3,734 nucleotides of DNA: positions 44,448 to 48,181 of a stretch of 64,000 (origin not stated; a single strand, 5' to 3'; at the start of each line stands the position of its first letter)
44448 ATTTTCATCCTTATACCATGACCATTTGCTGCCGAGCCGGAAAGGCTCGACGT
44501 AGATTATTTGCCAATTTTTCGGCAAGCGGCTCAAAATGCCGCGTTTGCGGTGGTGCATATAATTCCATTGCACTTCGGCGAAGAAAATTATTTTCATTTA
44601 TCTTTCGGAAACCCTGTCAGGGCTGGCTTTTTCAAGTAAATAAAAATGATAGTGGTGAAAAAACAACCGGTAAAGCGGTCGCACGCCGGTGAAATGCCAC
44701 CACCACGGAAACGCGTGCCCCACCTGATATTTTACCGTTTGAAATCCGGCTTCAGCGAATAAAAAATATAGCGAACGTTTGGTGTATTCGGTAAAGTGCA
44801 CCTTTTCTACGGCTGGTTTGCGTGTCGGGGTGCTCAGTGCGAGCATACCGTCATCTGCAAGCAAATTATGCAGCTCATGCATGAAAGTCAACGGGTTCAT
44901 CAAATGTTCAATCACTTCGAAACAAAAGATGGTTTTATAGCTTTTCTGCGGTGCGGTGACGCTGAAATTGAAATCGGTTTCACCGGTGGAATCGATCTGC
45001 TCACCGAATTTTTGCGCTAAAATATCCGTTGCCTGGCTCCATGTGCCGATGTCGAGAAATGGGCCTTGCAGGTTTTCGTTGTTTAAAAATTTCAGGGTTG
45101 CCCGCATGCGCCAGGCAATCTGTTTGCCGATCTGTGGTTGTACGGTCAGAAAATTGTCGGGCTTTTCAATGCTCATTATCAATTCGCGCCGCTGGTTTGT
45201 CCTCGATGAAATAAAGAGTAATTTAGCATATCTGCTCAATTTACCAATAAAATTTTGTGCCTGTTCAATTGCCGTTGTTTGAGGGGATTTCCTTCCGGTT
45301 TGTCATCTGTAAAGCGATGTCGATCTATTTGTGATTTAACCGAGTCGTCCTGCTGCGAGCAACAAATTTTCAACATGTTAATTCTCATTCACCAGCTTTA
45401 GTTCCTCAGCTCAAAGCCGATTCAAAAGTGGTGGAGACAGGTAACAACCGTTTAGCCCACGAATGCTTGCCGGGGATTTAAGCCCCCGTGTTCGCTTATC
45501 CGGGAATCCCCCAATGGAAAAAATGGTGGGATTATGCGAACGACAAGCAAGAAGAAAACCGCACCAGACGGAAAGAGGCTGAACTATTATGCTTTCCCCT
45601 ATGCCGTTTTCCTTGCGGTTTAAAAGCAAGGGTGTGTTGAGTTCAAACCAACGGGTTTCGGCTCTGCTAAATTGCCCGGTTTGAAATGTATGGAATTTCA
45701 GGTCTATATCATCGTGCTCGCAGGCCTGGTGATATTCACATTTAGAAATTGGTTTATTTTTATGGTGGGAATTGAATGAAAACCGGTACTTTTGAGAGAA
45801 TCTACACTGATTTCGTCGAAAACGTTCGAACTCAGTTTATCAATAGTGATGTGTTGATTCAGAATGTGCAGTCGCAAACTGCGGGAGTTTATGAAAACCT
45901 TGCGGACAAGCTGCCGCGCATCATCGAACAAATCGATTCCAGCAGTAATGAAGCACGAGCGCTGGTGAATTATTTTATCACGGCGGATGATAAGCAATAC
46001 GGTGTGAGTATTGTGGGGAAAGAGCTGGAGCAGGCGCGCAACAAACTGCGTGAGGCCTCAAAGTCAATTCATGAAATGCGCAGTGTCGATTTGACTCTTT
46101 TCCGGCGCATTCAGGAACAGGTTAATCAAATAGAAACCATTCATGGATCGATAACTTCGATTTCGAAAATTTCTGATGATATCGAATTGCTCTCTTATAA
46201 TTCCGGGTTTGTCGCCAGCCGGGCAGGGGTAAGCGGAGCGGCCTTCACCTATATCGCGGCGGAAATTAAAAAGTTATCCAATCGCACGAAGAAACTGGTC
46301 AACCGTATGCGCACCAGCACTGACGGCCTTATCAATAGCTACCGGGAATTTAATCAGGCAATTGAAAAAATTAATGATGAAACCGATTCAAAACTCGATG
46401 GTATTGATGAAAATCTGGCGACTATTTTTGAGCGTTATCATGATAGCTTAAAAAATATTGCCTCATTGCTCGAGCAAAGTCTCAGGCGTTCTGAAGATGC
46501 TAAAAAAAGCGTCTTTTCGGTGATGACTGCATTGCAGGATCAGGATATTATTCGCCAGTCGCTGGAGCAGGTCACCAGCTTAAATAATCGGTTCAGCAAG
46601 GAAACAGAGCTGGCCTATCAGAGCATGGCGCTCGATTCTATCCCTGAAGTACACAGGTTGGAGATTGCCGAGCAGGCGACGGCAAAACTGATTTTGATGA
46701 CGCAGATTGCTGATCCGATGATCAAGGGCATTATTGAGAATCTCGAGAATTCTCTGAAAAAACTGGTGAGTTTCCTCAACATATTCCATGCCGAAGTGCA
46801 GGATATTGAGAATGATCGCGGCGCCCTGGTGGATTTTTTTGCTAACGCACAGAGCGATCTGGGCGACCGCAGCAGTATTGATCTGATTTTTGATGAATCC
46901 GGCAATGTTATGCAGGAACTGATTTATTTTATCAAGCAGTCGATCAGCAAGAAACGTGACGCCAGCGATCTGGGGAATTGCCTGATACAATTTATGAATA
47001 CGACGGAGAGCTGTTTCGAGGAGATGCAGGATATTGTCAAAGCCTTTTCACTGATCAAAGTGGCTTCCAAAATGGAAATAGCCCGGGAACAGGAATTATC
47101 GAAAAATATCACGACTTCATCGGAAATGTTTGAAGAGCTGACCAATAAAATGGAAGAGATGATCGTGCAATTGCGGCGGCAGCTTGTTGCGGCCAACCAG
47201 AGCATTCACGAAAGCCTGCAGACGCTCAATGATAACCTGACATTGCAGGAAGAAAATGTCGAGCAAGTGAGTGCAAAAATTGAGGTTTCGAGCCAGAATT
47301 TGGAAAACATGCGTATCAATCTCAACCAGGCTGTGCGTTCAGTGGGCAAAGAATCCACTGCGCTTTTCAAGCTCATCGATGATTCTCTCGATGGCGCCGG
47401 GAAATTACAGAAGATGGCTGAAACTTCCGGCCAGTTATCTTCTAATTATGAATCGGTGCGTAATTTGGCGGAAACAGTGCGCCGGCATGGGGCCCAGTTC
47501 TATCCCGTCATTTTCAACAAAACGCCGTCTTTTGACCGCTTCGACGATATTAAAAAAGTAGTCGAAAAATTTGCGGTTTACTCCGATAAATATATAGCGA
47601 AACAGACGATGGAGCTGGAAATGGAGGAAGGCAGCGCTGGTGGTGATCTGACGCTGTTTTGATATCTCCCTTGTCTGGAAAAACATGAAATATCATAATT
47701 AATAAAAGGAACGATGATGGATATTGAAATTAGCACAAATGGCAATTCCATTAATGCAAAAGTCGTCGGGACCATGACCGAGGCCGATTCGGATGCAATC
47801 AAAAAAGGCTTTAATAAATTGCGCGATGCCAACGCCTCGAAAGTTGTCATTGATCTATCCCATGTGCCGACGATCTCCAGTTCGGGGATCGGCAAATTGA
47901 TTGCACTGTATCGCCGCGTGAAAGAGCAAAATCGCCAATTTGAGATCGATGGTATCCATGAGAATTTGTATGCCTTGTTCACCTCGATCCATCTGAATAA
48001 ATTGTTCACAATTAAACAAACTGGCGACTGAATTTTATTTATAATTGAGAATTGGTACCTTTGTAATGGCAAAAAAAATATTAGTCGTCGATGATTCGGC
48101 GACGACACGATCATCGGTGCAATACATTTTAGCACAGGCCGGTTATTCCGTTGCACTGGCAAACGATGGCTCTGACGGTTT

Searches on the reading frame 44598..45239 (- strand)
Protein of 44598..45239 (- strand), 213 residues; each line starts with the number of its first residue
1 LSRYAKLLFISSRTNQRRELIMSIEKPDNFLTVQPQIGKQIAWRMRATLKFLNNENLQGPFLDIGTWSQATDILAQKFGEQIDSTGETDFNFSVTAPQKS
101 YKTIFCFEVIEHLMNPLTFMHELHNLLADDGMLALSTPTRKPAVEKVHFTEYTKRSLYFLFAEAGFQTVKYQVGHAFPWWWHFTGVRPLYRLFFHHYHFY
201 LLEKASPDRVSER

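Call 13: search_protein_families(library=pfam, proteins=[window:44598-45239:-], max_evalue=0.001)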
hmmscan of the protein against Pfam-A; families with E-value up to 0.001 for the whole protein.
window:44598-45239:- (213 aa): 3 families
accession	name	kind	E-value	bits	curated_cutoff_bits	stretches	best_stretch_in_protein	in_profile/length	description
PF13489.12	Methyltransf_23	-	3.3e-11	43.6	27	1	89-170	70-163/164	Methyltransferase domain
PF08242.18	Methyltransf_12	-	0.00041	21.5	30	1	94-133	64-98/98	Methyltransferase domain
PF08241.18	Methyltransf_11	-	0.00064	20.7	21.2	1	95-134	55-94/95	Methyltransferase domain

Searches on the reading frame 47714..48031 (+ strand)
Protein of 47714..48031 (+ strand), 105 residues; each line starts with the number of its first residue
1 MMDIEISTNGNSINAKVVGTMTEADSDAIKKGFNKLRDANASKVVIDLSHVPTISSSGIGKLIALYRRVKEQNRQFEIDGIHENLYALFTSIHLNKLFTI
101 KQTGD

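Call 3: search_protein_families(library=pfam, proteins=[window:47714-48031:+], max_evalue=0.1)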
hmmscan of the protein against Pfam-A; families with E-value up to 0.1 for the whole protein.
window:47714-48031:+ (105 aa): 2 families
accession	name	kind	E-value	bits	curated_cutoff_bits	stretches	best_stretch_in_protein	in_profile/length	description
PF01740.26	STAS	-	4.1e-13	49.4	22.6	1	15-103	13-102/106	STAS domain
PF13466.11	STAS_2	-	3.4e-08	34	29.2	1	19-91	5-76/80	STAS domain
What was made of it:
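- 47714..48031 (+): Single-domain STAS protein (anti-sigma-factor-antagonist type) with the SpoIIAA-S58-equivalent Ser. It is the candidate partner or substrate of P1/P2, but it always lies directly upstream of cheY1-cheA. Pfam STAS 49.4 bits (call 3).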

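Call 83: find_homologous_proteins(query=window:47714-48031:+, max_evalue=1e-8)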
Query window:47714-48031:+ (105 aa): 7 proteins with E <= 1e-8 among 9 candidates.
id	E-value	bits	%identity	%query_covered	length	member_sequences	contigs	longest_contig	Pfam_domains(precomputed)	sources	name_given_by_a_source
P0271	1.8e-59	216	100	99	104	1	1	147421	PF01740.27,PF13466.13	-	-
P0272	1.5e-45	171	80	96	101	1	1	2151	PF01740.27,PF13466.13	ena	-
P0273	1.5e-43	165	77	96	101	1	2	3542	PF01740.27,PF13466.13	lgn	-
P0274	5.8e-41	156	73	96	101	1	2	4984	PF01740.27,PF13466.13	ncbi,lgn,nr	ncbi:MAG: anti-sigma factor antagonist [Calditrichaeota bacterium]|nr:MAG: anti-sigma factor antagon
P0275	6.3e-39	150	70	96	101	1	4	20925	PF01740.27,PF13466.13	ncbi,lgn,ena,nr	ncbi:STAS domain-containing protein [candidate division KSB1 bacterium]|nr:STAS domain-containing pr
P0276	8.7e-33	130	63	94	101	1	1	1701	PF01740.27,PF13466.13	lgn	-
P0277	1.3e-15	75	40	94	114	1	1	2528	PF01740.27,PF13466.13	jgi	jgi:anti-sigma B factor antagonist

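Call 84: find_encoding_contigs(protein=P0277, flank=5000, max_places=2)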
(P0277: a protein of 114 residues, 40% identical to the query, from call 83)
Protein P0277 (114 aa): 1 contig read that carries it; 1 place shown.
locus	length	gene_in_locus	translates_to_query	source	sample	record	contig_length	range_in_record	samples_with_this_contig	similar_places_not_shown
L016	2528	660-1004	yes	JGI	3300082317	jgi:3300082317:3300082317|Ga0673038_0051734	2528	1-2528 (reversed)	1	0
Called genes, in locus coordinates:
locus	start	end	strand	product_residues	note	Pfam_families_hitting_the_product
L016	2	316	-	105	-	?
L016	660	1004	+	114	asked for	PF01740:STAS, PF13466:STAS_2 (weak)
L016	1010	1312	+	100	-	PF01740:STAS, PF13466:STAS_2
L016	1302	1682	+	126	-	PF00072:Response_reg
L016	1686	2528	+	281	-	?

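Call 85: find_encoding_contigs(protein=P0274, flank=5000, max_places=2)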
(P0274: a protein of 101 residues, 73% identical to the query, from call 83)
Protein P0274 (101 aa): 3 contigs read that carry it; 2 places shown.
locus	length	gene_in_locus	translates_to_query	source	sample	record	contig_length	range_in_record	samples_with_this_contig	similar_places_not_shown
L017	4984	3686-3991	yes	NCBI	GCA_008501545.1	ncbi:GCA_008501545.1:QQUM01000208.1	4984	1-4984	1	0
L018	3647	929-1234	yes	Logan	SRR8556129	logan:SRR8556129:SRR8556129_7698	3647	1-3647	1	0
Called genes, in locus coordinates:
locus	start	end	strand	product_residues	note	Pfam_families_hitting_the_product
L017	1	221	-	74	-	?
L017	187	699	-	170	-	-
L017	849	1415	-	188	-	PF13489:Methyltransf_23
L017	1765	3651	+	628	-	PF00015:MCPsignal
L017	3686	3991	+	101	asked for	PF01740:STAS, PF13466:STAS_2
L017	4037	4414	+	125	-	PF00072:Response_reg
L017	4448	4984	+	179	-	PF01627:Hpt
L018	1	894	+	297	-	?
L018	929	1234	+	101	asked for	PF01740:STAS, PF13466:STAS_2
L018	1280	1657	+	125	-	PF00072:Response_reg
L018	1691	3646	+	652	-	?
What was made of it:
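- The STAS gene travels with cheY1-cheA (calls 84, 85). STAS is always directly upstream of cheY1-cheA, even on contigs from more distant relatives (calls 84, 85).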
